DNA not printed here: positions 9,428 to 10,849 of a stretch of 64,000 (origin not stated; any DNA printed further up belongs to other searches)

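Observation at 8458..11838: Three tandem paralogs fusing a DUF2652-type, class-III-cyclase-like domain to an SRPBCC ligand-binding-type domain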

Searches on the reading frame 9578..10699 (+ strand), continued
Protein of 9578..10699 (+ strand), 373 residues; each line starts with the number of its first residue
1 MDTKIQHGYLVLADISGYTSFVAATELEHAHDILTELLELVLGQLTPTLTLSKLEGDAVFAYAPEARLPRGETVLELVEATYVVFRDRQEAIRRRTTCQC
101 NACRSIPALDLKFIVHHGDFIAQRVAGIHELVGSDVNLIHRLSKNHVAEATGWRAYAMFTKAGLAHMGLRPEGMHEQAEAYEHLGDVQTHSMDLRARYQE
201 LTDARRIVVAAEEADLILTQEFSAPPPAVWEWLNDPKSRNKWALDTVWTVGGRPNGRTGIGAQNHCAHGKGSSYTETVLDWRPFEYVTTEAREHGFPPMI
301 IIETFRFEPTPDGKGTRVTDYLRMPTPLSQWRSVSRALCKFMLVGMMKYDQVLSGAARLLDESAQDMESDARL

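Call 23: find_related_loci(query=A2, collection=genome_contigs, flank=8000)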
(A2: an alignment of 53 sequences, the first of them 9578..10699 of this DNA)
Query A2 (373 aa) in genome_contigs; peptide patterns used: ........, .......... (x = any residue, [..] = any of these).
600 stretches matched a pattern (row limit reached: there are more); 582 encode a relative of the query (tblastn E <= 1e-3); the best 80 are kept; 80 distinct loci.
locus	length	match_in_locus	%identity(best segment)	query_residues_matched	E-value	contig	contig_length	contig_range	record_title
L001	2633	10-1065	60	1-365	1e-154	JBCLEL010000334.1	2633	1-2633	Chloroflexota bacterium isolate SLM_LV1_BS-A02 Node_334_length_2633_cov_79.289417, whole genome shotgun sequence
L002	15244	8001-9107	57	1-370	2e-144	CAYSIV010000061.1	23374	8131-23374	MAG TPA_asm: uncultured Anaerolineales bacterium isolate SRP119689_co1_311 genome assembly, contig: NODE_2841_length_233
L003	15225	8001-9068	59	1-362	5e-142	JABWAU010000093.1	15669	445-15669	MAG: Anaerolineales bacterium isolate MAG_12 scaffold_4128, whole genome shotgun sequence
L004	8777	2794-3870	58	1-365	3e-140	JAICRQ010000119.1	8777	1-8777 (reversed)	MAG: Anaerolineales bacterium isolate TY_ISSM_2_bin.28 k141_2020595_length_8777_cov_12.4773, whole genome shotgun sequen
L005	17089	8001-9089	57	1-369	3e-140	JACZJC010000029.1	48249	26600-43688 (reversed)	MAG: Anaerolineales bacterium isolate MAG9 chloroflexi_3_contig_585265, whole genome shotgun sequence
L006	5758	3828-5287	56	1-370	3e-140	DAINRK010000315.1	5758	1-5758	MAG TPA_asm: Anaerolineales bacterium isolate CTOTU25444 NODE_834_length_5758_cov_5.710679, whole genome shotgun sequenc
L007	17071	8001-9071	58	1-362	2e-139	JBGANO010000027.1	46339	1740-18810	MAG: Anaerolineales bacterium isolate MAG_MBR_AS.75 MBRAS-75_NODE_27_length_46339_cov_27.828239, whole genome shotgun se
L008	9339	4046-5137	57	1-372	3e-139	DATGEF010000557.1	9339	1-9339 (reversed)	MAG TPA_asm: Chloroflexia bacterium isolate SMAG_U9695 k141_1699972, whole genome shotgun sequence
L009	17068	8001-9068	59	1-362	3e-138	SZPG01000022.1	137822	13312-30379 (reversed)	Chloroflexi bacterium CFX6 ZYPT4scaffold_617, whole genome shotgun sequence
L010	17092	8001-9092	56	1-370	5e-138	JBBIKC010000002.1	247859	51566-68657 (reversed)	MAG: Chloroflexota bacterium isolate BR2S70218_bin_177 NODE_8_length_247859_cov_10.301997, whole genome shotgun sequence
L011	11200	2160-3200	58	1-353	1e-137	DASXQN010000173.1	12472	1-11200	MAG TPA_asm: Anaerolineales bacterium isolate SMAG_U4614 k141_2044483, whole genome shotgun sequence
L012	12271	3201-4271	57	1-362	3e-137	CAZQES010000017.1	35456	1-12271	MAG TPA_asm: uncultured Anaerolinea sp. isolate SRP287051_co2_9 genome assembly, contig: NODE_2570_length_35456_cov_8.00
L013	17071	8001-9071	59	1-362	8e-137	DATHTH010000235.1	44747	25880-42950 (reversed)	MAG TPA_asm: Anaerolineales bacterium isolate SMAG_U16072 k141_530067, whole genome shotgun sequence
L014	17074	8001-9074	55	1-365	6e-134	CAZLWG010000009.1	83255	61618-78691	MAG TPA_asm: uncultured Anaerolinea sp. isolate SRP329715_co1_388 genome assembly, contig: NODE_311_length_83255_cov_17.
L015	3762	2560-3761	56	1-369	4e-137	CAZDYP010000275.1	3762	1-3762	MAG TPA_asm: uncultured Anaerolineae bacterium isolate binchicken_co107_438 genome assembly, contig: NODE_50075_length_3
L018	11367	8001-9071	56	1-362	3e-131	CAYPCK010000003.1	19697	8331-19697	MAG TPA_asm: uncultured Anaerolinea sp. isolate binchicken_co107_252 genome assembly, contig: NODE_6787_length_19697_cov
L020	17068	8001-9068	58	1-362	3e-131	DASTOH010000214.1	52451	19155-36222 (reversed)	MAG TPA_asm: Anaerolineales bacterium isolate SMAG_U2165 k141_1867944, whole genome shotgun sequence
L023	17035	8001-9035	55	1-350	4e-129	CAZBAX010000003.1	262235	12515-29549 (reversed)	MAG TPA_asm: uncultured Anaerolinea sp. isolate SRP287051_co2_135 genome assembly, contig: NODE_49_length_262235_cov_24.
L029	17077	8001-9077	54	1-363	4e-125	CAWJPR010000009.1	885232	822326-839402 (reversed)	MAG: uncultured Chloroflexia bacterium isolate MFD02979.bin.1.11 genome assembly, contig: contig_29205, whole genome sho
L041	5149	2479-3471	57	4-331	2e-120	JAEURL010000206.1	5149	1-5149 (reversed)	MAG: Anaerolineales bacterium isolate new MAG-276 k141_2187506, whole genome shotgun sequence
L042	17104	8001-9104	56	1-373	1e-119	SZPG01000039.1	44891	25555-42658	Chloroflexi bacterium CFX6 ZYPT4scaffold_982, whole genome shotgun sequence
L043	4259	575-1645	53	1-362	7e-121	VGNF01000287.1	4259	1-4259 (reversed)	MAG: Chloroflexi bacterium isolate K_DeepCast_100m_m2_305 K_DeepCast_100m_m2_305_Ga0194127_10034389, whole genome shotgu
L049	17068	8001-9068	50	1-361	3e-117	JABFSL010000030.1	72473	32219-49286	MAG: Anaerolineales bacterium isolate WB-IL-11 seq_112, whole genome shotgun sequence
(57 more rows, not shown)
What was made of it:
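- The family is concentrated in Anaerolineales, many of which are anaerobes (call 23).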

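Call 26: predict_structure(alignment_id=A2)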
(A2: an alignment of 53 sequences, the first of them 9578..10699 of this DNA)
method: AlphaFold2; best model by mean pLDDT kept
length: 373 residues; sequences in the alignment: 53
mean_pLDDT: 91.9   pTM: 0.86
mean pLDDT of the five models: 91.9, 91.7, 91.4, 91.3, 90.7
residues with pLDDT >= 90: 282; 70-90: 81; 50-70: 10; < 50: 0
segments of 3 or more residues with pLDDT < 50: none
pLDDT, mean of each block of 10 residues (from residue 1): 85 95 90 96 95 96 92 94 96 89 95 97 89 95 95 97 92 94 93 95 84 97 95 92 89 80 75 85 92 89 97 95 90 94 95 97 89 68
secondary structure, 60 per line:
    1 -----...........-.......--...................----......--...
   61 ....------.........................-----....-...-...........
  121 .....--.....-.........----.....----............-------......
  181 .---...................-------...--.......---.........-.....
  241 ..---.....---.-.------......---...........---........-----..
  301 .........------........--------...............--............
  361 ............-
elements in order: E6-16 H18-24 H27-45 E50-55 E58-64 H71-95 H101-104 E110-125 E128-132 H134-142 H147-151 E156-160 H161-167 E175-181 E185-193 H194-203 E216-222 H226-234 H236-242 E246-250 E263-268 E272-282 E286-293 E299-309 E316-323 H332-346 H349-372
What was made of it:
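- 9578..10699 (+): Copy 2, 373 aa. DUF2652 cyclase-like domain at about aa 1-193 (nt 9578-10156); SRPBCC domain at about aa 216-372 (nt 10223-10693). AF2 model pLDDT 91.9, pTM 0.86 (call 26).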

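Call 28: fold_search(model_id=the predicted structure, library=pdb)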
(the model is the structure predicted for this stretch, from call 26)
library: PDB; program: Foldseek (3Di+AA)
matches with E <= 10: 1337; with E <= 0.001: 197
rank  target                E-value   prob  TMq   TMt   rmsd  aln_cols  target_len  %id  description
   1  4yus                  1.3e-08  1.00  0.40  0.43   6.7       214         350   14  Crystal structure of photoactivated adenylyl cyclase of a cyanobacteriaOscillatoria acuminata in hexagonal form (released 2016-06-01)
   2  4yut_A                1.6e-08  1.00  0.41  0.44   6.6       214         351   14  Crystal structure of photoactivated adenylyl cyclase of a cyanobacteriaOscillatoria acuminata in orthorhombic form (released 2016-06-01)
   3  9f1w                  7.1e-08  1.00  0.38  0.41   6.1       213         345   13  SFX room temperature structure of Oscillatoria acuminata adenylyate cyclase. (released 2025-02-26)
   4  1wc0_A                9.3e-08  1.00  0.39  0.69   3.9       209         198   17  Soluble adenylyl cyclase CyaC from S. platensis in complex with alpha, beta-methylene-ATP (released 2004-12-20)
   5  9f1x                  1.2e-07  1.00  0.39  0.42   4.6       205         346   13  SSX room temperature structure of Oscillatoria acuminata adenylyate cyclase. (released 2025-02-26)
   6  5mbk                  1.2e-07  1.00  0.39  0.42   3.7       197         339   13  Structure of a bacterial light-regulated adenylyl cylcase (released 2017-04-05)
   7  5nby                  1.6e-07  1.00  0.38  0.41   4.4       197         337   13  Structure of a bacterial light-regulated adenylyl cylcase (released 2017-04-05)
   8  5mbj_B                1.6e-07  1.00  0.36  0.39   6.0       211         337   12  Structure of a bacterial light-regulated adenylyl cyclase (released 2017-04-05)
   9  8qfi                  2.0e-07  1.00  0.38  0.43   4.0       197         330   12  Room temperature crystal structure of the Photoactivated Adenylate Cyclase OaPAC after blue light excitation at 1.8 us d (released 2023-11-01)
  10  5mbg                  2.2e-07  1.00  0.37  0.65   6.3       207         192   12  Structure of a bacterial light-regulated adenylyl cyclase (released 2017-04-05)
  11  1wc4_B                2.3e-07  1.00  0.41  0.72   3.9       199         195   16  Soluble adenylyl cyclase CyaC from S. platensis in complex with alpha, beta-methylene-ATP and Europium (released 2004-12-20)
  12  8qfg                  2.3e-07  1.00  0.39  0.44   3.8       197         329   13  Cryogenic crystal structure of the Photoactivated Adenylate Cyclase OaPAC after 5 seconds of blue light illumination (released 2023-11-01)
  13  1wc3_B                2.3e-07  1.00  0.40  0.71   3.9       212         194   17  Soluble adenylyl cyclase CyaC from S. platensis in complex with alpha, beta-methylene-ATP and Strontium (released 2004-12-20)
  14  1wc5_A                2.3e-07  1.00  0.40  0.72   4.2       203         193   18  Soluble adenylyl cyclase CyaC from S. platensis in complex with alpha, beta-methylene-ATP in presence of bicarbonate (released 2004-12-20)
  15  5mbh                  2.3e-07  1.00  0.38  0.41   6.8       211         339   13  Structure of a bacterial light-regulated adenylyl cyclase (released 2017-04-05)
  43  1xuv_A                2.1e-06  1.00  0.32  0.66   3.4       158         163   21  X-Ray Crystal Structure of Protein MM0500 from Methanosarcina mazei. Northeast Structural Genomics Consortium Target M (released 2004-11-23)
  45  3q63_B                2.5e-06  1.00  0.31  0.77   3.5       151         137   19  X-ray crystal structure of protein MLL2253 from Mesorhizobium loti, Northeast Structural Genomics Consortium Target Ml (released 2011-01-12)
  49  3q63_D                3.9e-06  1.00  0.31  0.77   3.5       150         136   18  X-ray crystal structure of protein MLL2253 from Mesorhizobium loti, Northeast Structural Genomics Consortium Target Ml (released 2011-01-12)
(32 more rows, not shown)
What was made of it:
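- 9578..10699 (+): Foldseek: class III cyclases E 1e-8; SRPBCC 1xuv and 3q63 E 2e-6 (call 28).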

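Call 33: search_protein_families(library=pfam, alignment_id=A2, max_evalue=10)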
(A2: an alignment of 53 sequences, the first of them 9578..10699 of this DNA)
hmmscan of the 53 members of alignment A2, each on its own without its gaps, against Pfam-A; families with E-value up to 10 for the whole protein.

A. member 1, window:9578-10699:+ (373 aa): 3 families
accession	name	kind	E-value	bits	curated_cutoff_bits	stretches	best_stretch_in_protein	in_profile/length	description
PF10851.13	DUF2652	-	2.6e-28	98.8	22.1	1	35-149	2-115/118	Protein of unknown function (DUF2652)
PF10604.15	Polyketide_cyc2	-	2.3e-10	41.4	27.4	1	219-322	7-106/142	Polyketide cyclase / dehydrase and lipid transport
PF08327.17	AHSA1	-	0.00038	21.1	22.1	1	224-319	2-93/125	Activator of Hsp90 ATPase homolog 1-like protein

B. families by the number of members that match (of 53 scanned): 13 families
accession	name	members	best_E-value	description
PF10851.13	DUF2652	53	4.5e-30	Protein of unknown function (DUF2652)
PF10604.15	Polyketide_cyc2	50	2.1e-12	Polyketide cyclase / dehydrase and lipid transport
PF08327.17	AHSA1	27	1.2e-06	Activator of Hsp90 ATPase homolog 1-like protein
PF05995.18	CDO_I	10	0.029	Cysteine dioxygenase type I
PF01303.22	Egg_lysin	5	0.0022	Egg lysin (Sperm-lysin)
PF03364.25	Polyketide_cyc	2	0.0055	Polyketide cyclase / dehydrase and lipid transport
PF06350.17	HSL_N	2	0.041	Hormone-sensitive lipase (HSL) N-terminus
PF00009.33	GTP_EFTU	2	0.067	Elongation factor Tu GTP binding domain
PF24875.1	DUF7736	2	0.14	Domain of unknown function (DUF7736)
PF19596.4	DUF6101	1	0.075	Family of unknown function (DUF6101)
PF17691.6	Croc_4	1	0.13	Contingent replication of cDNA 4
PF12520.13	DUF3723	1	0.22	Protein of unknown function (DUF3723)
PF11132.13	SplA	1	0.25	Transcriptional regulator protein (SplA)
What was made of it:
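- On Pfam DUF2652 (PF10851): All 53 aligned relatives also match (call 33).
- On Class III nucleotidyl cyclase (CHD; Pfam Guanylate_cyc PF00211): No Guanylate_cyc hit even at E up to 10 in 53 members (call 33).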

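Call 35: search_protein_families(library=pfam, proteins=[L011:3264-6386:+, L012:1416-3059:-, L029:11821-12699:-, L049:964-4497:+, L023:3748-5097:+, L020:13409-14641:+, L042:2063-3682:-, L018:5763-6299:+, L041:2152-3861:-, L043:1933-2448:-], max_evalue=0.001)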
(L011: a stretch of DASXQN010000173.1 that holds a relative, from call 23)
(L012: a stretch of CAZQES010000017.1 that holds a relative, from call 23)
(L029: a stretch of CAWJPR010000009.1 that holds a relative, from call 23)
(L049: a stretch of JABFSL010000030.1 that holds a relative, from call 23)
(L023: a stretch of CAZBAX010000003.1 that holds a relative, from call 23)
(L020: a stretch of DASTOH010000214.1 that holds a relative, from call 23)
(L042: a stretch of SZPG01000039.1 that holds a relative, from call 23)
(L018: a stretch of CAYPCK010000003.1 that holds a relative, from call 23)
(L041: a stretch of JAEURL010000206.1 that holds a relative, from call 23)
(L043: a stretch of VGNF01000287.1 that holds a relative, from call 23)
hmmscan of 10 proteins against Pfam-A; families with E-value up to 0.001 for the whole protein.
L011:3264-6386:+ (1040 aa): 7 families
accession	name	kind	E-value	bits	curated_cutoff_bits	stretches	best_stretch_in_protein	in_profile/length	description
PF13646.12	HEAT_2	-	1.5e-27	96.1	27.7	3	447-530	3-88/88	HEAT repeats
PF00027.35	cNMP_binding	-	2.3e-17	63.2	27.5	1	921-1006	3-88/89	Cyclic nucleotide-binding domain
PF02985.28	HEAT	-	1.3e-13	50.2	23.5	0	510-533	5-28/31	HEAT repeat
PF07690.21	MFS_1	-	3.6e-08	33.2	33.4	1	146-353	125-321/347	Major Facilitator Superfamily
PF03219.20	TLC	-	4.2e-08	32.9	21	1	105-310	144-363/491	TLC ATP/ADP transporter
PF12717.13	Cnd1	-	1.8e-07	31.8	26.4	0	509-562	25-82/162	non-SMC mitotic condensation complex subunit 1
PF12765.13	Cohesin_HEAT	-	0.00031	21.5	21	0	471-495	15-39/42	HEAT repeat associated with sister chromatid cohesion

L012:1416-3059:- (547 aa): 2 families
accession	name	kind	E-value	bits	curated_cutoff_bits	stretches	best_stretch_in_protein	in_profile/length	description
PF03023.19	MurJ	-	1.5e-88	297.8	27.4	1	34-494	1-434/451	Lipid II flippase MurJ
PF01554.23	MatE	-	3.9e-11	43.4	24.9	1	260-422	3-160/161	MatE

L029:11821-12699:- (292 aa): 1 family
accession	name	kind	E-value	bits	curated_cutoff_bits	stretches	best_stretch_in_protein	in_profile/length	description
PF02585.22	PIG-L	-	2.9e-32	112.3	28.2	1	8-154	2-128/129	GlcNAc-PI de-N-acetylase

L049:964-4497:+ (1177 aa): 20 families
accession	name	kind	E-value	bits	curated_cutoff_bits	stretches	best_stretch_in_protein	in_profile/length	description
PF13191.12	AAA_16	-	1.3e-27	97.8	32.6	1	269-449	1-167/167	AAA ATPase domain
PF13424.12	TPR_12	-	1.7e-27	95.8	30.1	3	1080-1152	3-77/77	Tetratricopeptide repeat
PF00211.25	Guanylate_cyc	-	2.1e-27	96.4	21.9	1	72-248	8-179/183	Adenylate and Guanylate cyclase catalytic domain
PF17874.7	TPR_MalT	-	7.6e-20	71.9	45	1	811-1113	10-313/336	MalT-like TPR region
PF07719.23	TPR_2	-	1.4e-14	53.3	27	1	1080-1111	1-32/34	Tetratricopeptide repeat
PF00515.34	TPR_1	-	4.3e-13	48.9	27.8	0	721-749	3-31/34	Tetratricopeptide repeat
PF13181.12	TPR_8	-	5.5e-11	42.2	25.7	0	1081-1112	2-33/34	Tetratricopeptide repeat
PF13240.11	Zn_Ribbon_1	-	1.5e-08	34.6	25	1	2-24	1-23/23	zinc-ribbon domain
PF13428.12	TPR_14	-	2.2e-07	31.3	23.5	0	720-747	2-29/44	Tetratricopeptide repeat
PF10602.15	RPN7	-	2.6e-07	30.9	29.6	0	694-747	12-64/174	26S proteasome subunit RPN7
PF12895.13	ANAPC3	-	3.6e-07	30.8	27.2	0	1054-1144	2-80/82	Anaphase-promoting complex, cyclosome, subunit 3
PF12862.13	ANAPC5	-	2.8e-06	27.7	23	0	1094-1153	12-71/91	Anaphase-promoting complex subunit 5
PF13401.12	AAA_22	-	2.9e-06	28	27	1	293-440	6-110/130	AAA domain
PF12773.13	DZR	-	1e-05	26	27.3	1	3-24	1-22/45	Double zinc ribbon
PF14559.12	TPR_19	-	2.2e-05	25.1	25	0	1090-1152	1-57/68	Tetratricopeptide repeat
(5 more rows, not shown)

L023:3748-5097:+ (449 aa): 3 families
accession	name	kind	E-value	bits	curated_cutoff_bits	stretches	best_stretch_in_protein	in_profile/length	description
PF02601.20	Exonuc_VII_L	-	2.2e-89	300.5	35.9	2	174-396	1-221/315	Exonuclease VII, large subunit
PF13742.12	tRNA_anti_2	-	1.5e-33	115.4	27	1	56-151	1-95/95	OB-fold nucleic acid binding domain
PF01336.31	tRNA_anti-codon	-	5.9e-14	52.2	27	1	78-153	1-75/75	OB-fold nucleic acid binding domain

L020:13409-14641:+ (410 aa): 3 families
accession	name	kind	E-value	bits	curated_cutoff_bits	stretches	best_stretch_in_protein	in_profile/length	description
PF13091.12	PLDc_2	-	3.2e-33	114.8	27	2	121-241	3-131/132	PLD-like domain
PF07894.18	SACK1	-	2.6e-08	34.2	21.4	0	184-245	212-272/274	Scaffolding anchor of CK1 domain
PF11495.14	Regulator_TrmB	-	2.3e-05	24.2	22.2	0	279-404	13-127/233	Archaeal transcriptional regulator TrmB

L042:2063-3682:- (539 aa): 4 families
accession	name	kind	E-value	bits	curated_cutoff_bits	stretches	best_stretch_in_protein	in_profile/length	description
PF17210.9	SdrD_B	-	1.2e-24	87.1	29.7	1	158-254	3-104/112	SdrD B-like domain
PF17479.7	DUF3048_C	-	3.4e-16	60.1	25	1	379-511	4-114/114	Protein of unknown function (DUF3048) C-terminal domain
PF11258.13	DUF3048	-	7e-10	39.7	25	1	74-132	1-59/148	Protein of unknown function (DUF3048) N-terminal domain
PF13620.12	CarboxypepD_reg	-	1.2e-05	26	32.3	1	178-231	13-67/82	Carboxypeptidase regulatory-like domain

L018:5763-6299:+ (178 aa): 1 family
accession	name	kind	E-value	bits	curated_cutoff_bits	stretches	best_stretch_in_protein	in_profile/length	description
PF02681.20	DUF212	-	1.3e-44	151.8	26.5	1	35-169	1-126/126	Divergent PAP2 family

L041:2152-3861:- (569 aa): 0 families

L043:1933-2448:- (171 aa): 0 families
